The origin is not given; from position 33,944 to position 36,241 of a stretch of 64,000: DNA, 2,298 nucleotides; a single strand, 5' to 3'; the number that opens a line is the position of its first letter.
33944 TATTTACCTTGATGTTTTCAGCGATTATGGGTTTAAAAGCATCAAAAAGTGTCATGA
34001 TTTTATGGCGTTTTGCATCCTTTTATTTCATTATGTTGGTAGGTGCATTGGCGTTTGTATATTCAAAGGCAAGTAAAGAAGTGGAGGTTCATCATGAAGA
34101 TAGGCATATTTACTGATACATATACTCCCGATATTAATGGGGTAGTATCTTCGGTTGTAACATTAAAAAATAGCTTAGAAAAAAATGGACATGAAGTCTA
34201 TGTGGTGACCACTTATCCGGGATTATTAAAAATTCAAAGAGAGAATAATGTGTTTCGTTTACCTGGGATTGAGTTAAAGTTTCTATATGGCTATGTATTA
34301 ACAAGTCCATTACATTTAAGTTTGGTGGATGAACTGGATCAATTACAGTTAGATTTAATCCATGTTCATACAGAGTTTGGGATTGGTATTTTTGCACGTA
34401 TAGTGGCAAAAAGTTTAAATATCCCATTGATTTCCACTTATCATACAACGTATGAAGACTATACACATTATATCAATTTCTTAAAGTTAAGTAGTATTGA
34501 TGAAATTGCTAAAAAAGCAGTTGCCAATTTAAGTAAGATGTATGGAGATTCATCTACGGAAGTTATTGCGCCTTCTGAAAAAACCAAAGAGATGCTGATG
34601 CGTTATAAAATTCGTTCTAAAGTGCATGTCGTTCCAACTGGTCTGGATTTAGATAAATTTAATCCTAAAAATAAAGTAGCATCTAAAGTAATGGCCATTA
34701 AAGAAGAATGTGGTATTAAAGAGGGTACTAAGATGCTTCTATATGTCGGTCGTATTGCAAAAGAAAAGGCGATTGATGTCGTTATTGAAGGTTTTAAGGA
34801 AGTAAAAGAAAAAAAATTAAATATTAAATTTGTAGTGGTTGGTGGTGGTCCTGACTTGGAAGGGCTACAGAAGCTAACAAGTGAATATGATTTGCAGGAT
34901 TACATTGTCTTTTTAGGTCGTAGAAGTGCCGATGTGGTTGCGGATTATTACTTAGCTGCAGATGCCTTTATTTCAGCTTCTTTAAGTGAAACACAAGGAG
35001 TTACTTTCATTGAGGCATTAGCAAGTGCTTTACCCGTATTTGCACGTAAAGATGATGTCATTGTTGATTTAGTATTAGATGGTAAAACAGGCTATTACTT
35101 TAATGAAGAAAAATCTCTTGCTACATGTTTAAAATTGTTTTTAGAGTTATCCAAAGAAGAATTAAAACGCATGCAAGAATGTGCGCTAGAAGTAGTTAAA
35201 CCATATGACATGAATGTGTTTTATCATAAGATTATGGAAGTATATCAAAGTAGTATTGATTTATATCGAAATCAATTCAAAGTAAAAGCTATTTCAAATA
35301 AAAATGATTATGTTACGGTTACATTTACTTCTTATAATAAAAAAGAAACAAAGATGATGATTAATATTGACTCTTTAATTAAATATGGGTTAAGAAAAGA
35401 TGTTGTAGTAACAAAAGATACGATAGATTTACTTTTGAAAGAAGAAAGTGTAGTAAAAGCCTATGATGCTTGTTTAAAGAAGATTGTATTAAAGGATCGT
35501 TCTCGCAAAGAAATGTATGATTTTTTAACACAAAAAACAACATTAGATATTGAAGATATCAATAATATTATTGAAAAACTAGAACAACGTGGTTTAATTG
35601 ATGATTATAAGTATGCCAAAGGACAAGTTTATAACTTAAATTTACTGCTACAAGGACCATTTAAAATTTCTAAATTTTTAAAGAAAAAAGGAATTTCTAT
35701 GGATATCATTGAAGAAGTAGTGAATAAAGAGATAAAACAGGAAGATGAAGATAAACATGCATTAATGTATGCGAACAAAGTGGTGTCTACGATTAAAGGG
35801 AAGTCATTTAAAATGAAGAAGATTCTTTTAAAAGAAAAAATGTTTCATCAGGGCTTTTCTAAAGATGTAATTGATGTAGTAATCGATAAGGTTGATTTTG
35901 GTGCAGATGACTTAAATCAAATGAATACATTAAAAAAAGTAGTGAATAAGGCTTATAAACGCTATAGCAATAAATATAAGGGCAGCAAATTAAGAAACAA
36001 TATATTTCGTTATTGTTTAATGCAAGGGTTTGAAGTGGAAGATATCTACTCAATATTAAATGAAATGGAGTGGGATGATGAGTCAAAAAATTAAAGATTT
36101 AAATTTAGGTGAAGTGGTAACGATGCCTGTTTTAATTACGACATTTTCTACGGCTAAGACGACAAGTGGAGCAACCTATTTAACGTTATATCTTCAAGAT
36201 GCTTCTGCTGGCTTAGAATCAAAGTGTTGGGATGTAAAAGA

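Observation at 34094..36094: In-frame fusion of a GT4 glycolipid-synthase-like glycosyltransferase with a full-length RecX-like domain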

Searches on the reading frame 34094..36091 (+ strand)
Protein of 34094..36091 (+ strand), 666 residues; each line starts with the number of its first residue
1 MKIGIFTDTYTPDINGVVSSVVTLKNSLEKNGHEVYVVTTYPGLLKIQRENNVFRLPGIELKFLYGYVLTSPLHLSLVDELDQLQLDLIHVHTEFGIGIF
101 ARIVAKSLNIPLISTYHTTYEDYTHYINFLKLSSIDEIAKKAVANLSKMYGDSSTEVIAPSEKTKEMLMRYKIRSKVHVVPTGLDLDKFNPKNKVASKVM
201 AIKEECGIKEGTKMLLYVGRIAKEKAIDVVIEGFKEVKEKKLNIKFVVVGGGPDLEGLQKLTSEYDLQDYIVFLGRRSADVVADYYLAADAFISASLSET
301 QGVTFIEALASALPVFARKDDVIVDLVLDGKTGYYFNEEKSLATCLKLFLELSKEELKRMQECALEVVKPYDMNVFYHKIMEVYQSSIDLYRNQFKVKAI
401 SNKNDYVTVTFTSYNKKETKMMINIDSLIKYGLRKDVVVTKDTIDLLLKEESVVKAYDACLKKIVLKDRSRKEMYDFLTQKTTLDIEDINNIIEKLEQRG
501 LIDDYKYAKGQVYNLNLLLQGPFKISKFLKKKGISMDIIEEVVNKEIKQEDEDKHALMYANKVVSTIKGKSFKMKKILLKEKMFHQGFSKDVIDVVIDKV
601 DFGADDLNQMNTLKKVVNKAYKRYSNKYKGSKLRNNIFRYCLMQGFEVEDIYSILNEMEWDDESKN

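Call 3: search_protein_families(library=pfam, proteins=[window:34094-36091:+], max_evalue=1)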
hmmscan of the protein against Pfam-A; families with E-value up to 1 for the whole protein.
window:34094-36091:+ (666 aa): 11 families
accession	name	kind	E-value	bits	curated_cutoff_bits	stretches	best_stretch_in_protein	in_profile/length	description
PF00534.26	Glycos_transf_1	-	1.2e-31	110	26.4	1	202-362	5-167/172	Glycosyl transferases group 1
PF13439.12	Glyco_transf_4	-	5.4e-30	105.1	28.5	1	14-188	1-170/170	Glycosyltransferase Family 4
PF13692.12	Glyco_trans_1_4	-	4.1e-24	85.9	27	1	213-346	2-136/142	Glycosyl transferases group 1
PF13579.12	Glyco_trans_4_4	-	1e-09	39.4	29.7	1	16-183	2-158/158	Glycosyl transferase 4-like domain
PF21982.2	RecX_HTH1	-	8.2e-09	35.7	26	1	456-496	1-40/40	RecX, first three-helix domain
PF13477.12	Glyco_trans_4_2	-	6.9e-06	26.7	23.4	1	26-119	18-109/139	Glycosyl transferase 4-like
PF21981.2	RecX_HTH3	-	1.7e-05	25.4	26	1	610-655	4-48/48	RecX, third three-helix domain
PF24409.1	wHTH-PRTase_assc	-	0.0023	18.4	27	1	473-505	13-44/83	wHTH-PRTase associated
PF02631.22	RecX_HTH2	-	0.031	14.9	26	1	518-542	17-41/42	RecX, second three-helix domain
PF12564.13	TypeIII_RM_meth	-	0.45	11.3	25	1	576-627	6-53/56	Type III restriction/modification enzyme methylation subunit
PF10007.15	DUF2250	-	0.47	11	24.4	1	479-506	29-56/93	Uncharacterized protein conserved in archaea (DUF2250)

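Call 4: search_protein_families(library=ncbifam, proteins=[window:34094-36091:+], max_evalue=1)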
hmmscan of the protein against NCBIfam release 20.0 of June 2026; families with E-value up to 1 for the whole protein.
window:34094-36091:+ (666 aa): 45 families (the best 25 are shown)
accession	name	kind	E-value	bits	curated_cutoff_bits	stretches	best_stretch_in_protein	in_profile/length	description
NF049988.1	MGlcDAGSynMgs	equivalog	1.1e-87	295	400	1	1-394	1-394/398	alpha-monoglucosyldiacylglycerol synthase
NF010733.0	PRK14135.1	equivalog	1e-37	130.3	240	1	396-659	6-264/267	recombination regulator RecX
NF053787.1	GlcN_PG_synth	equivalog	9.6e-30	103.6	480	1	3-386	3-358/361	N-acetylglucosaminyl phosphatidylglycerol synthase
TIGR03999.1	thiol_BshA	equivalog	9.3e-29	100.5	273.7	1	15-386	14-372/375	N-acetyl-alpha-D-glucosaminyl L-malate synthase BshA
NF053513.1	Gtran_IagA_BgsA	equivalog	1.6e-27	96.4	460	1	84-387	42-331/333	LTA glycolipid anchor biosynthesis glycosyltransferase, IagA/BgsA family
NF047684.1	TeichurnBiosyTuaC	equivalog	1.2e-26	93.6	550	1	82-386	105-388/391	teichuronic acid biosynthesis protein TuaC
TIGR03449.1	mycothiol_MshA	equivalog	1.2e-25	90.3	462.5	1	83-387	100-403/406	D-inositol-3-phosphate glycosyltransferase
NF001058.0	PRK00117.4-1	equivalog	5.4e-22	78.9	194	2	404-600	16-207/214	recombination regulator RecX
TIGR04063.1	stp3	hypoth_equivalog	4.7e-21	75.1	442.05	1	78-369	85-376/397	TIGR04063 family PEP-CTERM/XrtA system glycosyltransferase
TIGR02149.1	glgA_Coryne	subfamily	2.3e-20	73.1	302.4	1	1-343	1-338/391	glycogen synthase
NF049987.1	DaglGlyslTfaseDgs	equivalog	2.4e-20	72.7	500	1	85-389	43-329/332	processive diacylglycerol alpha-glucosyltransferase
TIGR03088.1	stp2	hypoth_equivalog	4.9e-20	71.9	409.05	1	175-386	160-372/374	TIGR03088 family PEP-CTERM/XrtA system glycosyltransferase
NF012028.0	PRK15484.1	subfamily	6e-20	71.7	618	1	152-366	138-356/380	lipopolysaccharide N-acetylglucosaminyltransferase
TIGR04157.1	glyco_rSAM_CFB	subfamily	2.5e-19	69.5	400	1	145-381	162-403/406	TIGR04157 family glycosyltransferase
NF038295.1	EPS_HpsP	equivalog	4.5e-18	65.4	550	1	85-386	92-386/388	hormogonium polysaccharide biosynthesis glycosyltransferase HpsP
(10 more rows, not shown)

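Call 5: find_homologous_proteins(query=window:34094-36091:+, max_evalue=1e-10)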
Query window:34094-36091:+ (666 aa): 1994 proteins with E <= 1e-10 among 8000 candidates; the best 120 are listed.
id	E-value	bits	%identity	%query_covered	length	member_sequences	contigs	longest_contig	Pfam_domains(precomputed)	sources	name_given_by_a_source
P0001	0.0e+0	1405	97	100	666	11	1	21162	PF00534.27,PF13477.13,PF13579.13,PF21982.3,PF13439.13,PF13692.13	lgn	-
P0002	4.9e-235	800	54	100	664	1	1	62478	PF21981.3,PF00534.27,PF13477.13,PF13579.13,PF13524.13,PF21982.3,PF13439.13,PF13692.13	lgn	-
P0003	4.4e-228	777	53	100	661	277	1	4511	PF00534.27,PF13477.13,PF13579.13,PF13524.13,PF21982.3,PF13439.13,PF13692.13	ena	-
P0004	2.3e-226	772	53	100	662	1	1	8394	PF21981.3,PF00534.27,PF13477.13,PF13579.13,PF21982.3,PF13439.13,PF13692.13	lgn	-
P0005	7.0e-223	760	53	100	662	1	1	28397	PF00534.27,PF13477.13,PF13579.13,PF21982.3,PF13439.13,PF13692.13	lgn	-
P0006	2.3e-221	755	51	100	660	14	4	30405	PF02631.23,PF21981.3,PF00534.27,PF13579.13,PF13524.13,PF21982.3,PF13439.13,PF13692.13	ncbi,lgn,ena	-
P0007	1.3e-220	752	51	100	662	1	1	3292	PF00534.27,PF13477.13,PF13579.13,PF21982.3,PF13439.13,PF20706.4,PF13692.13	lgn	-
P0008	2.3e-220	752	52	100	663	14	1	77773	PF21981.3,PF00534.27,PF13477.13,PF13579.13,PF13524.13,PF21982.3,PF13439.13,PF13692.13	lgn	-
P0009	2.3e-219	748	51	100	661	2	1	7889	PF02631.23,PF21981.3,PF00534.27,PF13477.13,PF13579.13,PF21982.3,PF13439.13,PF13692.13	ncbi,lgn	ncbi:MAG: RecX family transcriptional regulator [Erysipelotrichaceae bacterium]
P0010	9.0e-219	746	51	100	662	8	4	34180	PF02631.23,PF21981.3,PF00534.27,PF13477.13,PF13579.13,PF13524.13,PF21982.3,PF13439.13,PF13692.13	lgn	-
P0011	1.1e-218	746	52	100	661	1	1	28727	PF21981.3,PF00534.27,PF13579.13,PF13524.13,PF21982.3,PF13439.13,PF20706.4,PF13692.13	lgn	-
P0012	1.6e-216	739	50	100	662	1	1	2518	PF02631.23,PF21981.3,PF00534.27,PF13477.13,PF13579.13,PF13524.13,PF21982.3,PF13439.13,PF13692.13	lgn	-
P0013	1.2e-215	736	50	100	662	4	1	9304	PF02631.23,PF21981.3,PF00534.27,PF13477.13,PF13579.13,PF13524.13,PF21982.3,PF13439.13,PF13692.13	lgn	-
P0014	6.9e-215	734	49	100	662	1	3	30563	PF21981.3,PF00534.27,PF13477.13,PF13579.13,PF21982.3,PF13439.13,PF13692.13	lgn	-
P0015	1.9e-213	729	49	100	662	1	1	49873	PF21981.3,PF00534.27,PF13477.13,PF13579.13,PF13524.13,PF21982.3,PF13439.13,PF13692.13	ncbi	-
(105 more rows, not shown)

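Call 8: find_related_loci(query=A1, collection=genome_contigs, flank=8000)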
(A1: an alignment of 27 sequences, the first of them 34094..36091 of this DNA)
Query A1 (666 aa) in genome_contigs; peptide patterns used: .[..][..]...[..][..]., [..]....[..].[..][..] (x = any residue, [..] = any of these).
600 stretches matched a pattern (row limit reached: there are more); 596 encode a relative of the query (tblastn E <= 1e-3); the best 80 are kept; 80 distinct loci.
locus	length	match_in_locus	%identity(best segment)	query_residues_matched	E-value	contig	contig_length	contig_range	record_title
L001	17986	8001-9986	50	1-663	0e+0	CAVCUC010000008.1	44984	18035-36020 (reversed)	bacterium isolate G02614-L1_cleanbin_000013 genome assembly, contig: Spades_G02614-L1_contig_428, whole genome shotgun s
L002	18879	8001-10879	50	1-663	0e+0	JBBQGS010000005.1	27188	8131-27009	MAG: Erysipelotrichales bacterium isolate Co_metawrap_945 Cmw_945_k141_9046232_length_27188_cov_8.0000, whole genome sho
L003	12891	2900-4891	48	1-664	0e+0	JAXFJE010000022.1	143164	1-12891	MAG: Erysipelotrichaceae bacterium isolate SUG2319 k141_14635, whole genome shotgun sequence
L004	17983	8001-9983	51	1-663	0e+0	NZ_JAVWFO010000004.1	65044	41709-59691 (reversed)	MAG: Anaerorhabdus sp. isolate CGS1Y1-bin47 NODE_300_length_65044_cov_35.953038, whole genome shotgun sequence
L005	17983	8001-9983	48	1-662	0e+0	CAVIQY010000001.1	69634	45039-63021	bacterium isolate H07655-L1_cleanbin_000009 genome assembly, contig: Spades_H07655-L1_contig_142, whole genome shotgun s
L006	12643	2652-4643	48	1-664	0e+0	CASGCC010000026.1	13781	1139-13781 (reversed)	uncultured Firmicutes bacterium isolate B38_L1_377377_idba_bin.39 genome assembly, contig: B38_L1_377377_idba_bin.39.fa_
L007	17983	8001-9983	46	1-660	0e+0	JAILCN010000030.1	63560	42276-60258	MAG: Solobacterium sp. isolate RUI586 k141_2244612_flag=1_multi=18.9691_len=63560, whole genome shotgun sequence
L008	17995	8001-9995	48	1-666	0e+0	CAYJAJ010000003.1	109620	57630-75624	MAG TPA_asm: uncultured Holdemania sp. isolate ERP123703_co1_16 genome assembly, contig: NODE_116_length_109620_cov_13.1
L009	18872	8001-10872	48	1-663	0e+0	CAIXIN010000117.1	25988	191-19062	uncultured bacterium isolate Loclat_bin-03787 genome assembly, contig: bin-03787:117/284, whole genome shotgun sequence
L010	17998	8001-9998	46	1-666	0e+0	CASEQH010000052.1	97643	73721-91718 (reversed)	uncultured Firmicutes bacterium isolate CO.O62.metabat-bins.399 genome assembly, contig: CO.O62.metabat-bins.399.fa_k141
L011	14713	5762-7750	45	1-663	0e+0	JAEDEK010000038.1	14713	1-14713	MAG: Bulleidia sp. isolate MAG056 NODE_4203_length_14713_cov_5.650293, whole genome shotgun sequence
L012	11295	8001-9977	47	1-658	0e+0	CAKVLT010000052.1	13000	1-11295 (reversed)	MAG: uncultured Bulleidia sp. isolate REFINED_METABAT215_TOP10_CONTIGS_1500_ASSEMBLY_K77_MERGED__Nepal_MoBio_Fiber-Hadza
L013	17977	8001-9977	47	1-663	0e+0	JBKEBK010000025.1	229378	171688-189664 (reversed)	MAG: Anaerorhabdus sp. isolate VLC_074 k121_21142866, whole genome shotgun sequence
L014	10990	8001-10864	47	1-666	0e+0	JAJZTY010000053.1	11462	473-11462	MAG: Bacillota bacterium isolate SKS3.bin96 NODE_9352_length_11462_cov_6.237936, whole genome shotgun sequence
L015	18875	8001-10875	47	1-663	0e+0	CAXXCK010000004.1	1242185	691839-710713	MAG: Erysipelotrichaceae bacterium isolate b76e8e24-d245-4307-a20e-d676278d155c genome assembly, contig: contig_4, whole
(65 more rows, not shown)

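Call 32: predict_structure(alignment_id=A2)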
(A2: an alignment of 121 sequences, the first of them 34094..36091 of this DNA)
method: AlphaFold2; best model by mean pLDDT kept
length: 666 residues; sequences in the alignment: 121
mean_pLDDT: 88.0   pTM: 0.65
mean pLDDT of the five models: 88.0, 85.6, 85.3, 85.1, 85.0
residues with pLDDT >= 90: 390; 70-90: 233; 50-70: 40; < 50: 3
segments of 3 or more residues with pLDDT < 50: 664-666
pLDDT, mean of each block of 10 residues (from residue 1): 90 75 93 93 78 83 62 72 91 82 87 79 60 75 81 89 86 89 90 93 93 94 90 94 95 93 95 91 95 84 88 93 85 90 94 95 94 94 92 87 89 84 89 85 89 93 92 95 93 93 93 91 93 93 85 91 90 92 94 91 87 92 89 91 92 84 48
secondary structure, 60 per line:
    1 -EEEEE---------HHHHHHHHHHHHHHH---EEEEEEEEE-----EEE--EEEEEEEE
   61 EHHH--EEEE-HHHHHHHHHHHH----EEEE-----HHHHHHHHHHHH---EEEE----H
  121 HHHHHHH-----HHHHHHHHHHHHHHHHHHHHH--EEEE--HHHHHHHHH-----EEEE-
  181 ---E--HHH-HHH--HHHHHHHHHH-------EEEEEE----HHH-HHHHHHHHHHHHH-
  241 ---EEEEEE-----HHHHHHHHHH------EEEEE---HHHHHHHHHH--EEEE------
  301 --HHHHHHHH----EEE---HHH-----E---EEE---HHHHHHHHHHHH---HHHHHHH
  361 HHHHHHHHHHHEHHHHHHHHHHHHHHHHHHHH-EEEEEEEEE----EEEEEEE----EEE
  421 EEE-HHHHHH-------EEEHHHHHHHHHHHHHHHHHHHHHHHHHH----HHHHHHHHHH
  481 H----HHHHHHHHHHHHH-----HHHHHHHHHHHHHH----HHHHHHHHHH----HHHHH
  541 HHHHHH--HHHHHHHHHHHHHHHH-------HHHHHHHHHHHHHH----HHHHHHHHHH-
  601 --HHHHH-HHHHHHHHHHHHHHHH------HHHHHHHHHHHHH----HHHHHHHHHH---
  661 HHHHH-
elements in order: E2-6 H16-30 E34-42 E48-50 E53-61 E67-70 H72-83 E88-91 H97-108 E112-115 H120-127 H133-153 E156-159 H162-170 E176-179 H196-205 E213-218 H227-239 E244-249 H255-264 E271-275 H279-288 E291-294 H303-310 E315-317 E333-335 H339-350 H354-371 H373-392 E394-402 E407-413 E418-423 H425-430 E438-440 H441-466 H471-481 H486-498 H504-517 H522-531 H536-546 H549-564 H572-585 H590-599 H603-607 H609-624 H631-643 H648-657 H661-665
